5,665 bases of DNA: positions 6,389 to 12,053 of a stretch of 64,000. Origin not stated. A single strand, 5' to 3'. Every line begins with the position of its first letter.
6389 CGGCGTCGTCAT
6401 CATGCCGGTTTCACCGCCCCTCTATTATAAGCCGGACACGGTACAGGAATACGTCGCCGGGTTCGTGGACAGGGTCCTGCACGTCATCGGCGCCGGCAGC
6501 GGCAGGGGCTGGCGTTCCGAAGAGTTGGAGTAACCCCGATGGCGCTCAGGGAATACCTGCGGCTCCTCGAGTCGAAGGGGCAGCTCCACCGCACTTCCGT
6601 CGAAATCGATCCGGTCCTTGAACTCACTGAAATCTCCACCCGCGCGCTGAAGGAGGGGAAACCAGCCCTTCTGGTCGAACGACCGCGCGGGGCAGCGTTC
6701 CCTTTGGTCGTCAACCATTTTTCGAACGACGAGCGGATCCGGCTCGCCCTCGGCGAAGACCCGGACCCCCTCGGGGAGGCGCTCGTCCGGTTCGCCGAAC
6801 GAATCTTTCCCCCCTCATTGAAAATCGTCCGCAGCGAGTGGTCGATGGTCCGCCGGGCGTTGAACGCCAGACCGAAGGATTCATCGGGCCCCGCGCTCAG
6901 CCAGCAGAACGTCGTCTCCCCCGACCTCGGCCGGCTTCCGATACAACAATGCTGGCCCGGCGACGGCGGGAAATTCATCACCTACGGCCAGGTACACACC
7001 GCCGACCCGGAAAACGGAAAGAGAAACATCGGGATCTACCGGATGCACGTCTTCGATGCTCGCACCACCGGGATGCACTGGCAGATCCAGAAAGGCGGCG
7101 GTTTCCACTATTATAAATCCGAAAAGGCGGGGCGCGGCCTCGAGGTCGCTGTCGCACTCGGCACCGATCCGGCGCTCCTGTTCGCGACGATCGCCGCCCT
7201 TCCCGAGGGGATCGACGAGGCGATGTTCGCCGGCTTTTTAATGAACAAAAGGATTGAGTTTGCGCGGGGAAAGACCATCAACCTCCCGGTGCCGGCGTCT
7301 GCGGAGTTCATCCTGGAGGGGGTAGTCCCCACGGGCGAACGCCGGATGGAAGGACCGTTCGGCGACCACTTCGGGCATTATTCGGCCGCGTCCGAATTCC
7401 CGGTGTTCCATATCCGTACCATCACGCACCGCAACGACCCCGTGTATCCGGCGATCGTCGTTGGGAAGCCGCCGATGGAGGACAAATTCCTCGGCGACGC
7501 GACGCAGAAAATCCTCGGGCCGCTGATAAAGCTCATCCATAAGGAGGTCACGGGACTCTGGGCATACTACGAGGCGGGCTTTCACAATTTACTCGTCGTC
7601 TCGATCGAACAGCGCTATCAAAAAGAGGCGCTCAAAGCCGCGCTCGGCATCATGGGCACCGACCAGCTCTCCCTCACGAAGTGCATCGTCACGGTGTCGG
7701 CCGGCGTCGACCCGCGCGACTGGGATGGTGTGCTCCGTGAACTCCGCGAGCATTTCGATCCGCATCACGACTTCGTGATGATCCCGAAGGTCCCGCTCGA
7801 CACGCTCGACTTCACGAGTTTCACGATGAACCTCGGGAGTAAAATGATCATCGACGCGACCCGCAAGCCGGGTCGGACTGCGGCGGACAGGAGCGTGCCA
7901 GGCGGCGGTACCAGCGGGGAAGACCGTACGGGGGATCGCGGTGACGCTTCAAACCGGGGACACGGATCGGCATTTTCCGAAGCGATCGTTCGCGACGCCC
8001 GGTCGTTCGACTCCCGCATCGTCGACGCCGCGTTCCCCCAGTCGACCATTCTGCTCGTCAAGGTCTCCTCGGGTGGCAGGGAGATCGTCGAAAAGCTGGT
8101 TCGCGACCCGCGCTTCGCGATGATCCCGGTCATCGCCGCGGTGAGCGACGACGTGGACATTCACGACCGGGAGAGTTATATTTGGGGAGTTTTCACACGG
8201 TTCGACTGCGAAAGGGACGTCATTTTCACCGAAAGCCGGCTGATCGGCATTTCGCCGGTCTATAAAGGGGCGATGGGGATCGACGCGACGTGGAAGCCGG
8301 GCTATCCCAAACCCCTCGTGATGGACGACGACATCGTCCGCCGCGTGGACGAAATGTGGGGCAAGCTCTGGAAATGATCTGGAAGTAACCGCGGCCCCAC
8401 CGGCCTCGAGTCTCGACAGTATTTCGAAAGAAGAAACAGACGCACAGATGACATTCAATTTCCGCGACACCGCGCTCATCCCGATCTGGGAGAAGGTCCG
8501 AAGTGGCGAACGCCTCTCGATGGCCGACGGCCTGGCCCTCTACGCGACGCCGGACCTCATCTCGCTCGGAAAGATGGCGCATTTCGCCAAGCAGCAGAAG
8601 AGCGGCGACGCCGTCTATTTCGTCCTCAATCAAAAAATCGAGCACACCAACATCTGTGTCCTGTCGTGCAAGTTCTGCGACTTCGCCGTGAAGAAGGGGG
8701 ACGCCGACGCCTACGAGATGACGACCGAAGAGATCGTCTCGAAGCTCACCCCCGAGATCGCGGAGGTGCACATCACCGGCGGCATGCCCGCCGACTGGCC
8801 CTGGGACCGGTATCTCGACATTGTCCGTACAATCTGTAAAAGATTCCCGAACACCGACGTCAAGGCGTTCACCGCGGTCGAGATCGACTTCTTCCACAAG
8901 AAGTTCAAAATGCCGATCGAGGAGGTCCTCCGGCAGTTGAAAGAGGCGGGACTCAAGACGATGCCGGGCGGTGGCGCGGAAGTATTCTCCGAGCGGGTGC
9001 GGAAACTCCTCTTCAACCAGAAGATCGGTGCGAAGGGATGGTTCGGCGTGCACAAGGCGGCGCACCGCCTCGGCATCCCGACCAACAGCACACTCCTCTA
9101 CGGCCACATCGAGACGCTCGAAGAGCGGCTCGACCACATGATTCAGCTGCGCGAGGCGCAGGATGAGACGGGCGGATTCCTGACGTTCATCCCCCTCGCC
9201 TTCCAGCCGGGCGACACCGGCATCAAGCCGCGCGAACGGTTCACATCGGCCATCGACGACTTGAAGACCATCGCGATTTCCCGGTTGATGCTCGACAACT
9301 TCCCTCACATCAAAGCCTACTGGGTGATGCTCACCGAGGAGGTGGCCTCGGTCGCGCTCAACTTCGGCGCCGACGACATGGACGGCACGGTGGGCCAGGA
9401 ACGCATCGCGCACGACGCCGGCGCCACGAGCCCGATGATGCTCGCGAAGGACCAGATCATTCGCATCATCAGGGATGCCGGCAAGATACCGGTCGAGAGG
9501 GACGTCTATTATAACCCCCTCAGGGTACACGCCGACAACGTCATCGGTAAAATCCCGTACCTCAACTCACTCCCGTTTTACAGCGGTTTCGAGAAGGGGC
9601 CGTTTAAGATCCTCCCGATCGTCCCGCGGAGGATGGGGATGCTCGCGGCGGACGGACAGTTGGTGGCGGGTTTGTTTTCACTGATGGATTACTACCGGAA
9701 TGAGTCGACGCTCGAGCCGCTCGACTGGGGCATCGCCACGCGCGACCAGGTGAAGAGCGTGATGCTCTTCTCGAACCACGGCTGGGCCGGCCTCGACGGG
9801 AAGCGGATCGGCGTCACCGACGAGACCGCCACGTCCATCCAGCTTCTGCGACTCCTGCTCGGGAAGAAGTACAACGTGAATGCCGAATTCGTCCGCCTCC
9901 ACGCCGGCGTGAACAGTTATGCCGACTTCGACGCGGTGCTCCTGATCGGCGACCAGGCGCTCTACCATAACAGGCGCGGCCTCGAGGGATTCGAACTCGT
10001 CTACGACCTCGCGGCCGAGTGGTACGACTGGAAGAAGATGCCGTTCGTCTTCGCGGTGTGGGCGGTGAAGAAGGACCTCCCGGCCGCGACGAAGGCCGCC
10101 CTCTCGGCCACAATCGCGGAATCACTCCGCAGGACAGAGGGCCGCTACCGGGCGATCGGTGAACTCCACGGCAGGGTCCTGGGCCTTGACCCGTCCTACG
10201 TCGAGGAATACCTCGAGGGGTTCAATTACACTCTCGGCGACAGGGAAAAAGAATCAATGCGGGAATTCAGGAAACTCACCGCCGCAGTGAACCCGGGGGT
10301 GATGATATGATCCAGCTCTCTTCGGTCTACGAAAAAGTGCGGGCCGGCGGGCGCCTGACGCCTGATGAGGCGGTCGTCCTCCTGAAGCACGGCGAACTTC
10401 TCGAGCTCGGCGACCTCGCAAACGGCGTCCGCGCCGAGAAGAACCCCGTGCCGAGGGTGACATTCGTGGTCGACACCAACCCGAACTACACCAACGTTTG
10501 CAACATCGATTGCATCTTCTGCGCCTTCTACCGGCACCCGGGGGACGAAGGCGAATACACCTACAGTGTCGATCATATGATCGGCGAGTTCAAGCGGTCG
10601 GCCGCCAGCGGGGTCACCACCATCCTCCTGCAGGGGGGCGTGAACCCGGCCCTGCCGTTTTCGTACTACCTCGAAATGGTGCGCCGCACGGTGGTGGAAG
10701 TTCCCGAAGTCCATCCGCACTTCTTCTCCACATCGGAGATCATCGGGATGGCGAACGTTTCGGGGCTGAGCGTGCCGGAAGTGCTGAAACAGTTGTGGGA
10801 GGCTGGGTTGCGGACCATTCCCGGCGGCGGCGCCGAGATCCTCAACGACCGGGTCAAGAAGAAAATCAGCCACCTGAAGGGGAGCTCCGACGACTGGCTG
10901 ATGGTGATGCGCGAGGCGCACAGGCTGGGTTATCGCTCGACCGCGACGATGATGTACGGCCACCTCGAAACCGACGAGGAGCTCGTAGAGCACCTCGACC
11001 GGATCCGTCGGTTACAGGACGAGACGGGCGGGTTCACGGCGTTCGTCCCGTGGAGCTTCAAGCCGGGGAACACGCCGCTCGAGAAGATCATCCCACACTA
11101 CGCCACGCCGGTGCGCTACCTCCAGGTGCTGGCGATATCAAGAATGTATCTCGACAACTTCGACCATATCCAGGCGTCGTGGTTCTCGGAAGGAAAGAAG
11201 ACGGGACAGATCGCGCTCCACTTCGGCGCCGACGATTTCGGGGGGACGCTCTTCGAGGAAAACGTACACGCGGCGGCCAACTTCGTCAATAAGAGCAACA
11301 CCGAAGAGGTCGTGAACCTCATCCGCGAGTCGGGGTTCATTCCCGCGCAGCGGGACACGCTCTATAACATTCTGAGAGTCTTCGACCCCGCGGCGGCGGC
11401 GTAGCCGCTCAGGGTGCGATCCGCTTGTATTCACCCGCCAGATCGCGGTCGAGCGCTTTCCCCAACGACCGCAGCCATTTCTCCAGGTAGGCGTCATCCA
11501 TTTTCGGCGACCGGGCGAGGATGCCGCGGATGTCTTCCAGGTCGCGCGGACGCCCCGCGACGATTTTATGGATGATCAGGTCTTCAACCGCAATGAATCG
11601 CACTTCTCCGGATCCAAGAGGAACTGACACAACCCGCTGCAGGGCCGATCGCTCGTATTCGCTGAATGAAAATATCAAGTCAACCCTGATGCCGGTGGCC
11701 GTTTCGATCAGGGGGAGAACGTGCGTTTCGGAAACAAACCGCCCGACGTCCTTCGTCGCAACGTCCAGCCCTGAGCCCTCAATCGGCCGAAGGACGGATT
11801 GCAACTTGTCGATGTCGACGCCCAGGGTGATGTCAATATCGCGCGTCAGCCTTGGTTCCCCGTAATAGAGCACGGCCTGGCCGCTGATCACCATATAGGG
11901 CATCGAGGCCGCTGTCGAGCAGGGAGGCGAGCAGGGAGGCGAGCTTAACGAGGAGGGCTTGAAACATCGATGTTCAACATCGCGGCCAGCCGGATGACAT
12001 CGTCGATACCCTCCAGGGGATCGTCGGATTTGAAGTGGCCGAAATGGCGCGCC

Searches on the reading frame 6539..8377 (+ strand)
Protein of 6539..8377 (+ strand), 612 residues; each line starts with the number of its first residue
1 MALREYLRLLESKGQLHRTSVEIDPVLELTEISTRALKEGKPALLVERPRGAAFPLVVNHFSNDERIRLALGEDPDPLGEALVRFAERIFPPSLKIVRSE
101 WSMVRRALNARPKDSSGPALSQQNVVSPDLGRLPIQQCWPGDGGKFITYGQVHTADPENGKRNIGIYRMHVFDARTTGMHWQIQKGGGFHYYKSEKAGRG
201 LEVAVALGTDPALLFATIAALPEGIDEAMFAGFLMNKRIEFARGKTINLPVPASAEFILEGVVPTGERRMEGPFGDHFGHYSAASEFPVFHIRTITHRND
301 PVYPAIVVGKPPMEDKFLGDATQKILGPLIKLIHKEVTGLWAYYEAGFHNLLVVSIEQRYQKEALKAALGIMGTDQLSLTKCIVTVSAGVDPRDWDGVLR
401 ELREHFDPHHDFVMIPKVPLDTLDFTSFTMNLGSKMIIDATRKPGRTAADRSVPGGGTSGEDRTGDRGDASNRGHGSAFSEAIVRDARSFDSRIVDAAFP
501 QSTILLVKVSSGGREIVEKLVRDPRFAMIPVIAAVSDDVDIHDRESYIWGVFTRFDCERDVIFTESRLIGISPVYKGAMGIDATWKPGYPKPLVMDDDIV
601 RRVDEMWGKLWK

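Call 48: search_protein_families(library=pfam, proteins=[window:6539-8377:+], max_evalue=0.0001)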
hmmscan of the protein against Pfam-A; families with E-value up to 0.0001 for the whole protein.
window:6539-8377:+ (612 aa): 3 families
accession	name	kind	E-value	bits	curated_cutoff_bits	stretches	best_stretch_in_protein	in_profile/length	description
PF01977.22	UbiD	-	3.4e-75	252.2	23.3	1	119-311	8-206/206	3-octaprenyl-4-hydroxybenzoate carboxy-lyase Rift-related domain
PF20696.2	UbiD_C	-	4.9e-41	140.1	24.2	2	317-440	2-127/127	3-octaprenyl-4-hydroxybenzoate carboxy-lyase C-terminal domain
PF20695.2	UbiD_N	-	9e-20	71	24.3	1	8-84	2-76/78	3-octaprenyl-4-hydroxybenzoate carboxy-lyase N-terminal domain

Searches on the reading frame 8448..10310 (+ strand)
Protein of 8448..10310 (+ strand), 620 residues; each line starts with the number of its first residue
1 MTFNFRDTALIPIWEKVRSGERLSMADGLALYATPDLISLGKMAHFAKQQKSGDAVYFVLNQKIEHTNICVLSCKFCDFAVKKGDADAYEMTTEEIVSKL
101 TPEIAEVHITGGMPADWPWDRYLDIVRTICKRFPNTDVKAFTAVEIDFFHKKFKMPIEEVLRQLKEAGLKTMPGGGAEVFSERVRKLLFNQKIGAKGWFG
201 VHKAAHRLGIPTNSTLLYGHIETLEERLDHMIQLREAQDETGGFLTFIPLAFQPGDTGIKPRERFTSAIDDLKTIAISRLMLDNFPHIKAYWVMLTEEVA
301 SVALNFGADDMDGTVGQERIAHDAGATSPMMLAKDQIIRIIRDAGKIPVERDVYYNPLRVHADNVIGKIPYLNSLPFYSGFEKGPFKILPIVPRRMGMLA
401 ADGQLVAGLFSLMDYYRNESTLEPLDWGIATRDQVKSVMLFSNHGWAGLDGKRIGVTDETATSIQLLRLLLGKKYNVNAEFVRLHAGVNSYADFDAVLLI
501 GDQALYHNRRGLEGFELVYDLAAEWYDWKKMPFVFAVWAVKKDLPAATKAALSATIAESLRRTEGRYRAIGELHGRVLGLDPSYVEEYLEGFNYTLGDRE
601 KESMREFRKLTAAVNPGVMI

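Call 48: search_protein_families(library=pfam, proteins=[window:8448-10310:+], max_evalue=0.0001)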
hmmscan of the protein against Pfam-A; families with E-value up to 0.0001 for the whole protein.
window:8448-10310:+ (620 aa): 3 families
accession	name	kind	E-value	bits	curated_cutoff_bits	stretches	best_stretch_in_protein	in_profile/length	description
PF02621.19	VitK2_biosynth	-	3.1e-47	161.6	26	1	366-612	3-251/252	Menaquinone biosynthesis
PF19288.4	CofH_C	-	1.6e-16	60.7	27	1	243-358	3-119/125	CofH/MqnC C-terminal region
PF04055.27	Radical_SAM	-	4.1e-16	60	29.5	1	64-231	1-163/166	Radical SAM superfamily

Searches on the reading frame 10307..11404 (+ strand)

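Call 48: search_protein_families(library=pfam, proteins=[window:10307-11404:+], max_evalue=0.0001)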
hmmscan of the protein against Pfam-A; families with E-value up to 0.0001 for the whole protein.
window:10307-11404:+ (365 aa): 2 families
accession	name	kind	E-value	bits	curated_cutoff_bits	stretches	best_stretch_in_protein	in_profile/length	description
PF19288.4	CofH_C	-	5.1e-30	104.3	27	1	242-356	3-119/125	CofH/MqnC C-terminal region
PF04055.27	Radical_SAM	-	3.1e-22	79.9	29.5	1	60-232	2-165/166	Radical SAM superfamily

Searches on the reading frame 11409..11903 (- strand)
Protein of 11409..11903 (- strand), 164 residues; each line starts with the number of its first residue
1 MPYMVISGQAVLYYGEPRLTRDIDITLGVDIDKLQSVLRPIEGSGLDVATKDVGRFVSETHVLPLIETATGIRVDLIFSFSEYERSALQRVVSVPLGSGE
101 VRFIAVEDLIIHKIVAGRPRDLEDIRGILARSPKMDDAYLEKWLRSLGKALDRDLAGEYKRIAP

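Call 48: search_protein_families(library=pfam, proteins=[window:11409-11903:-], max_evalue=0.0001)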
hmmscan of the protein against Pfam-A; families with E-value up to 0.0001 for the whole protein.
window:11409-11903:- (164 aa): 2 families
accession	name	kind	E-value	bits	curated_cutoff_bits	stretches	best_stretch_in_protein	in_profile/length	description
PF19502.5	DUF6036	-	2.6e-06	27.8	23.6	1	4-126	23-116/164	Nucleotidyltransferase of unknown function (DUF6036)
PF08843.17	AbiEii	-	1.4e-05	25.5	22.5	1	12-133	25-173/238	Nucleotidyl transferase AbiEii toxin, Type IV TA system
